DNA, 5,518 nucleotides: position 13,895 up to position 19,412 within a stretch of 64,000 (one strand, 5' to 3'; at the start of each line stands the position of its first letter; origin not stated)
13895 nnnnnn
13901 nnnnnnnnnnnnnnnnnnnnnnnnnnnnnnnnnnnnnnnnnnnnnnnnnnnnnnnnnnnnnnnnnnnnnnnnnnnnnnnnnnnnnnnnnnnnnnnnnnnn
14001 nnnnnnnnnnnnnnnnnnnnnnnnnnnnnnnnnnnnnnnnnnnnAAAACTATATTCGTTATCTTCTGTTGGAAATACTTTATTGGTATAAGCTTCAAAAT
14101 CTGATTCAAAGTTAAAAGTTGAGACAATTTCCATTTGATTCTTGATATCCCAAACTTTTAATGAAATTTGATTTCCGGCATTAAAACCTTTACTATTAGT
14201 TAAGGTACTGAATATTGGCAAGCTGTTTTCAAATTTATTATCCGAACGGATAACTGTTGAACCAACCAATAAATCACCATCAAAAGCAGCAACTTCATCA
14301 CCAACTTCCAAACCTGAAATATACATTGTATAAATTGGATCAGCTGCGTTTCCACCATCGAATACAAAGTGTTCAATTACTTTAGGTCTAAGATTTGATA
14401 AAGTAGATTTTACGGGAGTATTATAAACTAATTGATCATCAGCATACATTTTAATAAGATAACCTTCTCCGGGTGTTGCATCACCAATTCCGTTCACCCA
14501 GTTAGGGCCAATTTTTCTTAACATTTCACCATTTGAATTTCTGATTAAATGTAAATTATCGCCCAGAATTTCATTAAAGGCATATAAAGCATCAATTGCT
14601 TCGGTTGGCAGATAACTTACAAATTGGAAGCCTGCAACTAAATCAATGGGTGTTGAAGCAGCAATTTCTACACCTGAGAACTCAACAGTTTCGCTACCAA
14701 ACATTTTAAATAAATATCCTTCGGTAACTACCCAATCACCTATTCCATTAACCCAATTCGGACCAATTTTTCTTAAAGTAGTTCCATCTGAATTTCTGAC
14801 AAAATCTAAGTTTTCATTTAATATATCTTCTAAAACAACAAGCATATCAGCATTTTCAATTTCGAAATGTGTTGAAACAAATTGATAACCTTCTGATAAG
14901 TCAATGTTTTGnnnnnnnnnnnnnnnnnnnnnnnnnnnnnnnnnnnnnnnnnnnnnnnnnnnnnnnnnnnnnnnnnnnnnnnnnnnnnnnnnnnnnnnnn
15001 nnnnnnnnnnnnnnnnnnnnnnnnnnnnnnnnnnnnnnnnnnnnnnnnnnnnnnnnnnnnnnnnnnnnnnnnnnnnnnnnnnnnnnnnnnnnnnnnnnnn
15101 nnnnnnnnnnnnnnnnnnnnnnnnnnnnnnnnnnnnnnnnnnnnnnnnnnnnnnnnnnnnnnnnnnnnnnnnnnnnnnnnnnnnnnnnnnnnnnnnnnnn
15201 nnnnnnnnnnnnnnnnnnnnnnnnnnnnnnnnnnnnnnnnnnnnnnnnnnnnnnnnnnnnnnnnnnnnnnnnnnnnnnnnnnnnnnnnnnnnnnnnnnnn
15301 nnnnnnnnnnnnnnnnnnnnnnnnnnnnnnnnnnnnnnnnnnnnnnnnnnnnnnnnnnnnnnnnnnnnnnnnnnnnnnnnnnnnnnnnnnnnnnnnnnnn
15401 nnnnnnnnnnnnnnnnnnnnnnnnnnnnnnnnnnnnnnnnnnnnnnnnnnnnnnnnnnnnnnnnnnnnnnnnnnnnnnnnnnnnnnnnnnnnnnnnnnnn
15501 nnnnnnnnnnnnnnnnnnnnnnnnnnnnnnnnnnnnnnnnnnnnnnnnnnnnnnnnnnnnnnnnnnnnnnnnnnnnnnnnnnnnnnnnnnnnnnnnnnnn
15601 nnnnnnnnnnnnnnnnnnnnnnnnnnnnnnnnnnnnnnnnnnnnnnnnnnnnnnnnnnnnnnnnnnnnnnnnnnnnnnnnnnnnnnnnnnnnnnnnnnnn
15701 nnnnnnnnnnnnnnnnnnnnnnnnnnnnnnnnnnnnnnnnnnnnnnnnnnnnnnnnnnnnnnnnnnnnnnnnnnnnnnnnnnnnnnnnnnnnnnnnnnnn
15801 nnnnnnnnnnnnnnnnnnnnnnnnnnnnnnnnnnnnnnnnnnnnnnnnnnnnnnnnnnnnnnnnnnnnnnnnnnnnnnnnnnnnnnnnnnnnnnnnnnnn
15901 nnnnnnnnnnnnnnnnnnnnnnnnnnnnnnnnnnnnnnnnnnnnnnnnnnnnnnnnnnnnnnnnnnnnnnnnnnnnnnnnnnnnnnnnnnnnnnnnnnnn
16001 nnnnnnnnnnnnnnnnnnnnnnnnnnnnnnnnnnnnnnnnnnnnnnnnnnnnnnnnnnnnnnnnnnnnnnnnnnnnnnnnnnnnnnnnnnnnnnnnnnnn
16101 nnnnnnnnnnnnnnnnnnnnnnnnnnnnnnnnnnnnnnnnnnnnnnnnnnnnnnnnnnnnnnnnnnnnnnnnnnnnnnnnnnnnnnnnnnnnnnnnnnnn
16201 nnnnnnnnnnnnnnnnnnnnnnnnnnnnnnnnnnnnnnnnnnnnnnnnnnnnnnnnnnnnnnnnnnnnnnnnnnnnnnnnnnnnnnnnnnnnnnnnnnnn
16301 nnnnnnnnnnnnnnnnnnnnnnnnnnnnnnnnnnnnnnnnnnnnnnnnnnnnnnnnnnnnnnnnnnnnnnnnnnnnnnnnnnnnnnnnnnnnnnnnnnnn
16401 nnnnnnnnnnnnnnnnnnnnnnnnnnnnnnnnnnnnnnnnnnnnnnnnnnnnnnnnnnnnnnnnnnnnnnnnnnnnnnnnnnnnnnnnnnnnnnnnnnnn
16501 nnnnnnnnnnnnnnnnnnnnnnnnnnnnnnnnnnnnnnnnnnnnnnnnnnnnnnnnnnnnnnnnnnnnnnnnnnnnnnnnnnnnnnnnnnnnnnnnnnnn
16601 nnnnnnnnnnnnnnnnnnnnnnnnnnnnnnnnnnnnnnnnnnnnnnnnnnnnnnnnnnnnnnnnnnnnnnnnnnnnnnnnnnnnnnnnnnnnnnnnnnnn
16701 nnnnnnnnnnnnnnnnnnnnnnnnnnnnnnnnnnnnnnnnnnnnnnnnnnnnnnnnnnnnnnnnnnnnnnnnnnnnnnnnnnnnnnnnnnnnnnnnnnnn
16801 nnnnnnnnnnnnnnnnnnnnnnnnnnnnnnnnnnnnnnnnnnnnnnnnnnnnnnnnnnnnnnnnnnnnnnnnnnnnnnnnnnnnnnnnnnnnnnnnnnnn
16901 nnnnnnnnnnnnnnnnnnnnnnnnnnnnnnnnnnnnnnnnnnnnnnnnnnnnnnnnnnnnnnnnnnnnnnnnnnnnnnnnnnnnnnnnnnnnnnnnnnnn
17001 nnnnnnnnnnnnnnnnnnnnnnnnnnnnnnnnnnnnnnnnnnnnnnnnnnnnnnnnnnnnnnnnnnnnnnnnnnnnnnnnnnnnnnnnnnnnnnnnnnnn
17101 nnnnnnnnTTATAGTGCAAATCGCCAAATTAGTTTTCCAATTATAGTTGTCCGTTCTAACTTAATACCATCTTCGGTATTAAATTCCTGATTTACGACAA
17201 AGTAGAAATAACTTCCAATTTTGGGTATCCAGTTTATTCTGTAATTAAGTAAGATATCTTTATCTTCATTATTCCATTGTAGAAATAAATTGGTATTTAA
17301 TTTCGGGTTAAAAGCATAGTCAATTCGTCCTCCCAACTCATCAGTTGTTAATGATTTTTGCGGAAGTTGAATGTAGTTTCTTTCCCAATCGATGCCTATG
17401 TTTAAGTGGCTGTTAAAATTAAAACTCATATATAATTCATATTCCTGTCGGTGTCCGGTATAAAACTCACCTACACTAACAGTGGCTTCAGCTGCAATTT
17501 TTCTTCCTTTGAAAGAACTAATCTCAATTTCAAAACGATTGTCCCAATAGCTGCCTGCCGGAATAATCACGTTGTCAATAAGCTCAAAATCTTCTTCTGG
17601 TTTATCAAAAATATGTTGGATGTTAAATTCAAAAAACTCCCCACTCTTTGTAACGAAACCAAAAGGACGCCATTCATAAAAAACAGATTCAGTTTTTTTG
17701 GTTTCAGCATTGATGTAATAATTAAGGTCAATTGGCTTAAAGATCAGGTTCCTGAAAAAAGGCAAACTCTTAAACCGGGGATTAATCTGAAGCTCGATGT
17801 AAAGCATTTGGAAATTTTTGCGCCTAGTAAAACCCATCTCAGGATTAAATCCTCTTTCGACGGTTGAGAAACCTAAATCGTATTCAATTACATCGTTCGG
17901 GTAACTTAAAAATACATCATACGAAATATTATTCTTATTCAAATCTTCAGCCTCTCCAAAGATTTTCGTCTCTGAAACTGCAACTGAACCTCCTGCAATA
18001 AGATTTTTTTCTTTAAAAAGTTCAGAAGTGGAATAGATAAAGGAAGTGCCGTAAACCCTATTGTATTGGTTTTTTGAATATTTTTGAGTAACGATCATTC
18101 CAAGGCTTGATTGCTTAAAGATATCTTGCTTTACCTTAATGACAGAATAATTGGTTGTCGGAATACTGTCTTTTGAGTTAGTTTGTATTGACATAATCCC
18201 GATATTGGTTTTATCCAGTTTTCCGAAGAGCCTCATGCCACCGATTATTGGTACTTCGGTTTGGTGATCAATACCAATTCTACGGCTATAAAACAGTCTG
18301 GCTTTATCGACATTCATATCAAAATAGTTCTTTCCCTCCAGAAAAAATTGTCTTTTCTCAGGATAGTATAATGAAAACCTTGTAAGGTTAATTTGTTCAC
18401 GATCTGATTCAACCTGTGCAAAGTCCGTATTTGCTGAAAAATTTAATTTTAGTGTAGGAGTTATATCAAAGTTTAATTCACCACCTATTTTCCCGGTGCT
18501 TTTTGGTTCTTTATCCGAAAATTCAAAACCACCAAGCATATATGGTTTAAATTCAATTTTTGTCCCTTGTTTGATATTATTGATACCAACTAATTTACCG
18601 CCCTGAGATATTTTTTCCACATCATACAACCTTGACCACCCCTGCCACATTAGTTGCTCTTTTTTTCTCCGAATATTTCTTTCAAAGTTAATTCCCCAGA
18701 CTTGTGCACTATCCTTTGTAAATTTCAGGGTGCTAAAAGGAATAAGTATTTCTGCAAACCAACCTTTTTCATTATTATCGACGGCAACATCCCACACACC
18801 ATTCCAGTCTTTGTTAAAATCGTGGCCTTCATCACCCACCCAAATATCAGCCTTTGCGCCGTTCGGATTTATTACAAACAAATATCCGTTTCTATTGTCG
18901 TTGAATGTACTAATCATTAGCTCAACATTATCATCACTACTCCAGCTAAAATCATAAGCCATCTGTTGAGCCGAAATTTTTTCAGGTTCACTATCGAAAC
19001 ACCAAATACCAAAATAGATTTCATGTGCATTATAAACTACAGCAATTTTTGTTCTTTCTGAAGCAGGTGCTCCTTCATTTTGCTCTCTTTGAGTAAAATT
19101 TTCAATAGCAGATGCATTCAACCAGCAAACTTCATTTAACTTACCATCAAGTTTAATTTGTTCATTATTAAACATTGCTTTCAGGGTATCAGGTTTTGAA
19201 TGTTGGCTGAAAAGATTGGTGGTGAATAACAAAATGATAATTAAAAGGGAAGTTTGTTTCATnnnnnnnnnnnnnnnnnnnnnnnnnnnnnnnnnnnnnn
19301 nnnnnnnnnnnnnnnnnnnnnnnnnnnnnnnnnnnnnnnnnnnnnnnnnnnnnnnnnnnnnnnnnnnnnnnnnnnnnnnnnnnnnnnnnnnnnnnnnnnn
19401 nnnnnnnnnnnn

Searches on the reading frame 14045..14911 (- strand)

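Call 19: search_protein_families(library=pfam, proteins=[window:14045-14911:-], max_evalue=10)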
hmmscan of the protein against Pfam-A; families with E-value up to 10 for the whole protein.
window:14045-14911:- (289 aa): 1 family
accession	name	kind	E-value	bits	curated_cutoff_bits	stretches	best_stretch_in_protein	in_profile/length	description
PF22383.1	AVR-Pik_HID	-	0.2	12.1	27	0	129-140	25-36/61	AVR-Pik-like, HMA interaction domain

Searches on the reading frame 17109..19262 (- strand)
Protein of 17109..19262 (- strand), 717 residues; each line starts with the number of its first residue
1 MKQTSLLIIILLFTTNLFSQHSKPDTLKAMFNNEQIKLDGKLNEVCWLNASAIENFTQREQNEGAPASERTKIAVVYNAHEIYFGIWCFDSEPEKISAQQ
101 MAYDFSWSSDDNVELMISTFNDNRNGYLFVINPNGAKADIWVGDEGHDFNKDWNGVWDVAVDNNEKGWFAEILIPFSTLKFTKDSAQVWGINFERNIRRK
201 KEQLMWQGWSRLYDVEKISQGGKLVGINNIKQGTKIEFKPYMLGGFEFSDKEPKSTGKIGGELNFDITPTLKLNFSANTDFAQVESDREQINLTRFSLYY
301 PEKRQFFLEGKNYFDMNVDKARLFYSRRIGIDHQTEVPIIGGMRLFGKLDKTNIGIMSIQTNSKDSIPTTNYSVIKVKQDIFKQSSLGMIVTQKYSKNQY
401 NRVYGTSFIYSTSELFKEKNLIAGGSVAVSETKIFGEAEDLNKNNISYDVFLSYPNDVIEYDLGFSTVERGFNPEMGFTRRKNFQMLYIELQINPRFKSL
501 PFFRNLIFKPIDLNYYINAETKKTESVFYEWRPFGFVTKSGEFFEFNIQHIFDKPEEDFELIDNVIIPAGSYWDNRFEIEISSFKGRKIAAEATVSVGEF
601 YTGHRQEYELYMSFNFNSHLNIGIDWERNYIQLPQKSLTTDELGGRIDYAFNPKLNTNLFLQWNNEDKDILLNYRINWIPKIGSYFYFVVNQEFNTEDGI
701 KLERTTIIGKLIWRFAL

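Call 66: search_protein_families(library=pfam, proteins=[window:17109-19262:-], max_evalue=0.00001)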
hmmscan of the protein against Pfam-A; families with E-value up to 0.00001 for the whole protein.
window:17109-19262:- (717 aa): 2 families
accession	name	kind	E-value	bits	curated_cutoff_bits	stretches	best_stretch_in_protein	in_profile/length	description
PF19313.5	DUF5916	-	8.1e-22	78.1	22.6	1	234-333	3-98/572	Domain of unknown function (DUF5916)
PF06452.16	CBM9_1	-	7.5e-06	26.4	23.4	0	38-201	1-155/185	Carbohydrate family 9 binding domain-like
